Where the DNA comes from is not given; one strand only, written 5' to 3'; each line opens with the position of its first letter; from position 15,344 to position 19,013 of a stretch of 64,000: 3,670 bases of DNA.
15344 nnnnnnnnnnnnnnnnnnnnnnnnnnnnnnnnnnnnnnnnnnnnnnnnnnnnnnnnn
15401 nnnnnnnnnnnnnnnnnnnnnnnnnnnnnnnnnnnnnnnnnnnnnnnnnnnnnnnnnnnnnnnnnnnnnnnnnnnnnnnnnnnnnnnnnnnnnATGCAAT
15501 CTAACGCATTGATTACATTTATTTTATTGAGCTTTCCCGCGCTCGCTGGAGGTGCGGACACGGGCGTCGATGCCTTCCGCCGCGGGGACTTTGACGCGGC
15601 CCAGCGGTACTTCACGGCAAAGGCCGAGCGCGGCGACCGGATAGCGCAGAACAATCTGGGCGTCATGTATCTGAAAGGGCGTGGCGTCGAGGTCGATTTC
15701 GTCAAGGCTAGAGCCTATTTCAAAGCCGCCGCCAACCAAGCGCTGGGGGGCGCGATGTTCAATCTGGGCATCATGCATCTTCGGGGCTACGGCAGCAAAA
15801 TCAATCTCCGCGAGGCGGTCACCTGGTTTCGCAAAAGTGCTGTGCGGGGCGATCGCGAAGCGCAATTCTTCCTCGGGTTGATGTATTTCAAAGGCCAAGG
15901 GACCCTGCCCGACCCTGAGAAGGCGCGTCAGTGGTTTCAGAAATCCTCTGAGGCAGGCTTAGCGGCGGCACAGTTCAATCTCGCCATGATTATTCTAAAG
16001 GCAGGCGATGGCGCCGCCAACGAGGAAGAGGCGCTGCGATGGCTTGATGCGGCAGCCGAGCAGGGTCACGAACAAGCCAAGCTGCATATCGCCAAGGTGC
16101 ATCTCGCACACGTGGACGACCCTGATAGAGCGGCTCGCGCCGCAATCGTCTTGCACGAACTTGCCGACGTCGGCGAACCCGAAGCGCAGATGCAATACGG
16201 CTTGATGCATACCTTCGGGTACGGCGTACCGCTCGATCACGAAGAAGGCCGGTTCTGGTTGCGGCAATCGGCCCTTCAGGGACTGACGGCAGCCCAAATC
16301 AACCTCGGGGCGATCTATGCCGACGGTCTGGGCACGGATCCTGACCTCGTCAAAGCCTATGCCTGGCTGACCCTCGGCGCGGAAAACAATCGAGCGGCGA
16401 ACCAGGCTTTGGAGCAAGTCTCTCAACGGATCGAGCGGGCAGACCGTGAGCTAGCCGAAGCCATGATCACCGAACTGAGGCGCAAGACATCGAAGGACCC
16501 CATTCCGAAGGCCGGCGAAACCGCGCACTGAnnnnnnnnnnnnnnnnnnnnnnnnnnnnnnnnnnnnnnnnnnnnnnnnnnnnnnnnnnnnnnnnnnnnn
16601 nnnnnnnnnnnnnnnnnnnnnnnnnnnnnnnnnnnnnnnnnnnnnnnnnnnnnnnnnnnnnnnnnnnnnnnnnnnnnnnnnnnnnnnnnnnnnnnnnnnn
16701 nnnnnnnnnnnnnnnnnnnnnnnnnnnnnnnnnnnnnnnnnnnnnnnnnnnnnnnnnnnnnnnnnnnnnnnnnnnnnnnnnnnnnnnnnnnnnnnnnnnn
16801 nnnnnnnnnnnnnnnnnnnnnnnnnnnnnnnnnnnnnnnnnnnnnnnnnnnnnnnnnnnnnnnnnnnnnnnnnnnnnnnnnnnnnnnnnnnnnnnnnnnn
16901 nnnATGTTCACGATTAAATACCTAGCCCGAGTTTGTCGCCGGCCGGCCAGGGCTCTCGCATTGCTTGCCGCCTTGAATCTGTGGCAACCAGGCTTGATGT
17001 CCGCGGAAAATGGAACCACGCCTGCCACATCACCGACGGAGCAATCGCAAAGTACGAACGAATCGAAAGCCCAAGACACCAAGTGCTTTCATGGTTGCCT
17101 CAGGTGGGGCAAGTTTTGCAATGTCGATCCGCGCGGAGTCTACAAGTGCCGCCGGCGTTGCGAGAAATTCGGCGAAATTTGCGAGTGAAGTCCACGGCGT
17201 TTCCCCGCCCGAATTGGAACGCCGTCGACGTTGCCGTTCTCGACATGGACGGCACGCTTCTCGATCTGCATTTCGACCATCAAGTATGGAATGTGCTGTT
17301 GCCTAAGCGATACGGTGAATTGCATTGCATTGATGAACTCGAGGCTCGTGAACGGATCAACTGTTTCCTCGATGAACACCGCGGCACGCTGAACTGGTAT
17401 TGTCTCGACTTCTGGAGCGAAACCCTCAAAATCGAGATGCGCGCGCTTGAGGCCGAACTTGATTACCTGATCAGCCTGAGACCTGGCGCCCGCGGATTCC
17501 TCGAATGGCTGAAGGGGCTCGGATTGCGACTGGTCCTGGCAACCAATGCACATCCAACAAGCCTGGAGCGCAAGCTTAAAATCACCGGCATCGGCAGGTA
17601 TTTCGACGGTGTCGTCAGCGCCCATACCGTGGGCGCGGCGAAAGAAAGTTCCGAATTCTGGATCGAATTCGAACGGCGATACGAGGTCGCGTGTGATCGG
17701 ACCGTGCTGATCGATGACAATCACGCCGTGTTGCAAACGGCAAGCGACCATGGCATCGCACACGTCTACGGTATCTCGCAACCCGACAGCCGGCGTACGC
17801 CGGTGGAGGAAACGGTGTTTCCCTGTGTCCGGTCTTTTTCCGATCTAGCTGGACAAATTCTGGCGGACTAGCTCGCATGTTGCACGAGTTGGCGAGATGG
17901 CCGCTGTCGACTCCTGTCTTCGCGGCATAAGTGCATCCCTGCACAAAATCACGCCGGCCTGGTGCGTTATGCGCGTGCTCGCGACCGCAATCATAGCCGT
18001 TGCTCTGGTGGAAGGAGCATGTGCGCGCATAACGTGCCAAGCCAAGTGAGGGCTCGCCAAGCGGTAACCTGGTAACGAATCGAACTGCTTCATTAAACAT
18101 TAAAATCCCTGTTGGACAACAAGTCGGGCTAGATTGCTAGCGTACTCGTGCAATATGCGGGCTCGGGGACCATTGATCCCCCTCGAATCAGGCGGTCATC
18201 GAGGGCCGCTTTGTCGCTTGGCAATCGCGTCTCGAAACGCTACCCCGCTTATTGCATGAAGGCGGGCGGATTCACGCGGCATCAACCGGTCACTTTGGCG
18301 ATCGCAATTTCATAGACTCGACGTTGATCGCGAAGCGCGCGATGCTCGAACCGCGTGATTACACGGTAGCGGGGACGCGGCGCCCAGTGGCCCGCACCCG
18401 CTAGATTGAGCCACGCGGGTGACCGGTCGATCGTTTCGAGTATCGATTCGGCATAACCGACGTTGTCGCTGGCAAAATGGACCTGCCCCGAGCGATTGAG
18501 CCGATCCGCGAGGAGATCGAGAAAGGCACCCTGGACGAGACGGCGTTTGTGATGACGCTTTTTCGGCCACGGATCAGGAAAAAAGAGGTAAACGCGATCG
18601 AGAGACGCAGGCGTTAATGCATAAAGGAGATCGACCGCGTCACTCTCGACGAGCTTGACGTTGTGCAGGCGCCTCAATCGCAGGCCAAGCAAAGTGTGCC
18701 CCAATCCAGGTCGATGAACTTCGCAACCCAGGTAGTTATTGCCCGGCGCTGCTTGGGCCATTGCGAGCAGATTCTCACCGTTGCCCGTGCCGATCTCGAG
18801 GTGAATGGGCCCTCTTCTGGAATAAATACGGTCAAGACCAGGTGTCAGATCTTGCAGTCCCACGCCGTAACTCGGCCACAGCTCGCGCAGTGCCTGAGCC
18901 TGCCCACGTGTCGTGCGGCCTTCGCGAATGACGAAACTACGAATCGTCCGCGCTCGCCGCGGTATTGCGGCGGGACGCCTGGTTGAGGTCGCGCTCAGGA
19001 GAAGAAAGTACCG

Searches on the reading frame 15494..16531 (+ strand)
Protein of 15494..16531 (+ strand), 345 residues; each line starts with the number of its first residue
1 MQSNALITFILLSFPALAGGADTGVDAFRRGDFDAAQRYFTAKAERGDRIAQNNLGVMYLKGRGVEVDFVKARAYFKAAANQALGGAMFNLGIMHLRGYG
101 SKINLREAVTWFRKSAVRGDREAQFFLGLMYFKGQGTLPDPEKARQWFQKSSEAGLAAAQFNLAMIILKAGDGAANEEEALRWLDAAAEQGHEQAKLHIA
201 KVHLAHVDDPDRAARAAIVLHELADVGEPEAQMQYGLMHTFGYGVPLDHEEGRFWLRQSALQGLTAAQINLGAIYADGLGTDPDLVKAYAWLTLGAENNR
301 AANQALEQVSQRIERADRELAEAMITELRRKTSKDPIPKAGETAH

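Call 3: search_protein_families(library=ncbifam, proteins=[window:15494-16531:+], max_evalue=1)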
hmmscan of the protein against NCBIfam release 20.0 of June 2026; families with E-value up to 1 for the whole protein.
window:15494-16531:+ (345 aa): 6 families
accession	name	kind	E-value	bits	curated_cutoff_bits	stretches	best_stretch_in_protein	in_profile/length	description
NF033786.1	phenyl_MerG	equivalog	2.2e-27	96.4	350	3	107-215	51-167/217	phenylmercury resistance protein MerG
NF038194.1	AlgK_TPR_lipo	equivalog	5.3e-19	68.2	700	3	29-144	278-392/448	alginate biosynthesis TPR repeat lipoprotein AlgK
NF047621.1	FlgprotMotXVib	equivalog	3.3e-16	59.4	330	3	223-293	66-136/211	flagellar protein MotX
NF045484.1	TransRegExoR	equivalog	2e-13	50.2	450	2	142-195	145-199/267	exopolysaccharide production regulator ExoR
TIGR04037.1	LLM_duo_CE1759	subfamily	0.062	13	175.9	1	303-334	152-185/199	CE1759 family FMN reductase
NF032895.1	APH_3pp_Ib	exception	0.2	10.8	600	1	20-68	20-66/267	aminoglycoside O-phosphotransferase APH(3'')-Ib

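Call 4: search_protein_families(library=pfam, proteins=[window:15494-16531:+], max_evalue=1)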
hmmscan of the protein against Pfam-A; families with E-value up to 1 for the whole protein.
window:15494-16531:+ (345 aa): 3 families
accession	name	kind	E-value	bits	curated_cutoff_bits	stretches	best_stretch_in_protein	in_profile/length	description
PF08238.18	Sel1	-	9.8e-52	172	30.7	6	122-155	2-35/36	Sel1 repeat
PF23310.1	TPR_27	-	4.7e-07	29.9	27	1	175-213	43-81/110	Plant tetratrico peptide repeats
PF13432.12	TPR_16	-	0.00035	21.4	32.7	1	24-80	4-58/65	Tetratricopeptide repeat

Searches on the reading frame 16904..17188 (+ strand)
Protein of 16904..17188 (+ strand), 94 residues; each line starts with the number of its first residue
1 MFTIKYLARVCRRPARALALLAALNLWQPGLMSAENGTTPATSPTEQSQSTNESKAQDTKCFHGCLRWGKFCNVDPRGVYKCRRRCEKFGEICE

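Call 3: search_protein_families(library=ncbifam, proteins=[window:16904-17188:+], max_evalue=1)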
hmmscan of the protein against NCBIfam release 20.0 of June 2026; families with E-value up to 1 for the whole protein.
window:16904-17188:+ (94 aa): 0 families

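Call 4: search_protein_families(library=pfam, proteins=[window:16904-17188:+], max_evalue=1)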
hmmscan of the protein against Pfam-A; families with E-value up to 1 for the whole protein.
window:16904-17188:+ (94 aa): 2 families
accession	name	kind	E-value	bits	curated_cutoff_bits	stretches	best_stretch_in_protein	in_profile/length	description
PF16680.11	Ig_4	-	0.03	15.3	30.1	1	51-84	21-49/71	T-cell surface glycoprotein CD3 delta chain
PF02950.22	Conotoxin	-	0.06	14.7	25.1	1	34-93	21-74/75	Conotoxin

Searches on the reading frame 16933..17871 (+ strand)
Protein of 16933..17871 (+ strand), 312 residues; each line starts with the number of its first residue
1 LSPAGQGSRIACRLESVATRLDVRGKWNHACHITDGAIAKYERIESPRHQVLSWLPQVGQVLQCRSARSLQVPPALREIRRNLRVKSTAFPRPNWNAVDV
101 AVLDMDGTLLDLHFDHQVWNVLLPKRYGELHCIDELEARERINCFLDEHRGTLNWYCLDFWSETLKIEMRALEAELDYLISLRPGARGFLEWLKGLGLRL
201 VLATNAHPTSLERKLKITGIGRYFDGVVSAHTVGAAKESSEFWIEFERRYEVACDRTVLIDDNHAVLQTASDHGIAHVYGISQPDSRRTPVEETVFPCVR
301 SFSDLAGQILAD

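Call 48: search_protein_families(library=ncbifam, proteins=[window:16933-17871:+], max_evalue=0.00001)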
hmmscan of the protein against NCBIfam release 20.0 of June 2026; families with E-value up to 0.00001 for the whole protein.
window:16933-17871:+ (312 aa): 8 families
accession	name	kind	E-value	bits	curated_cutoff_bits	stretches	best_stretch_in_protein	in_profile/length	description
NF011564.0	PRK14988.1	equivalog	4.5e-51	173.7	189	1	94-303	6-215/225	GMP/IMP nucleotidase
TIGR02253.1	CTE7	subfamily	1.3e-09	38.2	169.75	1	180-264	93-177/221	TIGR02253 family HAD-type hydrolase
TIGR02254.1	YjjG_YfnB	equivalog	1.6e-08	34.3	159.9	1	180-305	96-219/223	YjjG family noncanonical pyrimidine nucleotidase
TIGR01509.1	HAD-SF-IA-v3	subfamily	2e-08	34.6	29.4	1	171-277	55-151/154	HAD-IA family hydrolase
NF008000.0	PRK10725.1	equivalog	1.8e-06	28.2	215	0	211-278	116-183/188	fructose-1-phosphate/6-phosphogluconate phosphatase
TIGR01428.1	HAD_type_II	equivalog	5.8e-06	26.5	125.4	0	187-279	97-189/197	haloacid dehalogenase type II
TIGR01449.2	PGP_bact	equivalog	6.3e-06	25.9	180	0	169-278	73-182/213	phosphoglycolate phosphatase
TIGR02009.1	PGMB-YQAB-SF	subfamily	6.5e-06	26.5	153.35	0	179-276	87-182/186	beta-phosphoglucomutase family hydrolase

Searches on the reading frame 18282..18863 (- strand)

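Call 48: search_protein_families(library=ncbifam, proteins=[window:18282-18863:-], max_evalue=0.00001)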
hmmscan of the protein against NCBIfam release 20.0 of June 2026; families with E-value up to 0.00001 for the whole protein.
window:18282-18863:- (193 aa): 4 families
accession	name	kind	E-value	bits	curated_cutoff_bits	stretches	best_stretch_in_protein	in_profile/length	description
TIGR00091.1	TIGR00091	equivalog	1.1e-43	148.8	112.65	1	10-191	9-193/194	tRNA (guanosine(46)-N7)-methyltransferase TrmB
NF010719.0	PRK14121.1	equivalog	4.1e-23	82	402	1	12-190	117-288/396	tRNA (guanosine(46)-N7)-methyltransferase TrmB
NF002421.0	PRK01544.1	equivalog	2.1e-21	76.2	567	1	13-187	343-516/524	bifunctional peptide chain release factor N(5)-glutamine methyltransferase PrmC/tRNA (guanosine(46)-N7)-methyltransferase TrmB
NF001080.0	PRK00121.2-2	equivalog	1e-19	70.7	132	1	17-135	46-164/224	tRNA (guanosine(46)-N7)-methyltransferase TrmB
